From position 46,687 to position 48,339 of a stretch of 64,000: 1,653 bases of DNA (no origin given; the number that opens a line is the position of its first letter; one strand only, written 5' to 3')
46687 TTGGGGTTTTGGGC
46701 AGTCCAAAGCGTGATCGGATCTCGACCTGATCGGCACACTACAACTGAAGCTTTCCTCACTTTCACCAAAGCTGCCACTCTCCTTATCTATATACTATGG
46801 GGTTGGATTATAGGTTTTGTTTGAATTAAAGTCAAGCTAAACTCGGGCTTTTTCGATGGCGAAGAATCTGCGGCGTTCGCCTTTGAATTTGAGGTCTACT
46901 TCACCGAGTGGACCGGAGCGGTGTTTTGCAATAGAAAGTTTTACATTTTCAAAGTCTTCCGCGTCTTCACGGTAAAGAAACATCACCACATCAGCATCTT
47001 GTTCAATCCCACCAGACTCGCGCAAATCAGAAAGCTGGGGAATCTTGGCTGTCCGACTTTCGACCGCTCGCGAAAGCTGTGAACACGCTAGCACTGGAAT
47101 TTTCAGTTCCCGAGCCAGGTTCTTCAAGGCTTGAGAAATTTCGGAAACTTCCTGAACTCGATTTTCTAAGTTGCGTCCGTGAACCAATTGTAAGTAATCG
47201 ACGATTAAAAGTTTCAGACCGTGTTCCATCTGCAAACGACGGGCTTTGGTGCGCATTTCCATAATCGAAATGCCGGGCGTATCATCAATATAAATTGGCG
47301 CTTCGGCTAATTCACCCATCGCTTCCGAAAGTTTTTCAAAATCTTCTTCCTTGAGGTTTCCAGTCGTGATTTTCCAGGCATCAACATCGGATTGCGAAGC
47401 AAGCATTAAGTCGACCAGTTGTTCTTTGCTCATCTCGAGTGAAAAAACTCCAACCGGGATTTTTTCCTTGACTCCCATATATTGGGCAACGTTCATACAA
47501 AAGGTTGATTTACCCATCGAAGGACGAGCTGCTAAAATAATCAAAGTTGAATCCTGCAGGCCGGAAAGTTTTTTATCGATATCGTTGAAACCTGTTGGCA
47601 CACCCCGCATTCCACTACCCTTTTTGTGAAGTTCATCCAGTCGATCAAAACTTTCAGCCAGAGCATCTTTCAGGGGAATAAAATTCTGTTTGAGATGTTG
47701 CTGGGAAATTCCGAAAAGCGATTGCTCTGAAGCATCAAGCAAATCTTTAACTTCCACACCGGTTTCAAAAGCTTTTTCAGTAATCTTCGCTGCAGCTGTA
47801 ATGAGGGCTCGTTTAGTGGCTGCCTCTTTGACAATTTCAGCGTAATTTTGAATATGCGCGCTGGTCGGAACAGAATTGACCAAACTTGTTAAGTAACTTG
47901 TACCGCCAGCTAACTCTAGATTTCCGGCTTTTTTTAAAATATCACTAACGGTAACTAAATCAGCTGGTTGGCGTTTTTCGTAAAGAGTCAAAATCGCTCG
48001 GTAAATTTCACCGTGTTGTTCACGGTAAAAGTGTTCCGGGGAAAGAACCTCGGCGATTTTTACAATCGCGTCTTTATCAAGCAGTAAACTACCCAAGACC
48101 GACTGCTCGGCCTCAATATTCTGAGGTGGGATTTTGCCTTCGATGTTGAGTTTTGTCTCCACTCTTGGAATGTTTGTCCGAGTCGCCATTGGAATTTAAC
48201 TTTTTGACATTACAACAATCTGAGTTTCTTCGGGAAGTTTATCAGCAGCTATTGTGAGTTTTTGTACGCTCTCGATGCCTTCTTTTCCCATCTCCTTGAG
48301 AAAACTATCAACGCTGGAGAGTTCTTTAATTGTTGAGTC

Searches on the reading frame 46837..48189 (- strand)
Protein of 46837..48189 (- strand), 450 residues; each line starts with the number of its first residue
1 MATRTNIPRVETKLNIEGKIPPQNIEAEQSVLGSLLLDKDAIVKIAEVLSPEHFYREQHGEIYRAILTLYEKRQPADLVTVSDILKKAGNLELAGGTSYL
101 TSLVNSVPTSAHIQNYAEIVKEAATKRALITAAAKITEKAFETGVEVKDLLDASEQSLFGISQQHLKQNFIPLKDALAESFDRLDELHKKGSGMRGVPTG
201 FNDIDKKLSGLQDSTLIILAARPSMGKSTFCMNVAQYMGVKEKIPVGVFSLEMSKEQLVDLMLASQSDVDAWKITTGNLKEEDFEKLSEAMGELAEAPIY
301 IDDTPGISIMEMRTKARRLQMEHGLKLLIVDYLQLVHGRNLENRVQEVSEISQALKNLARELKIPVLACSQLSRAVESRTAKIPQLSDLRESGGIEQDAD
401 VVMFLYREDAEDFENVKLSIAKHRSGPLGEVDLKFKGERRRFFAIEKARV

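Call 46: search_protein_families(library=pfam, proteins=[window:46837-48189:-], max_evalue=0.0001)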
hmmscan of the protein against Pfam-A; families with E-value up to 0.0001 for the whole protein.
window:46837-48189:- (450 aa): 3 families
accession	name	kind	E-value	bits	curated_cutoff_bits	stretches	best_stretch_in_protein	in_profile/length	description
PF03796.21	DnaB_C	-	1.4e-101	339.7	27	1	196-442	1-253/255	DnaB-like helicase C terminal domain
PF00772.26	DnaB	-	2.1e-38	130.9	23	1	21-122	2-103/103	DnaB-like helicase N terminal domain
PF13481.12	AAA_25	-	8.3e-11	42.3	27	1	212-371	31-189/195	AAA domain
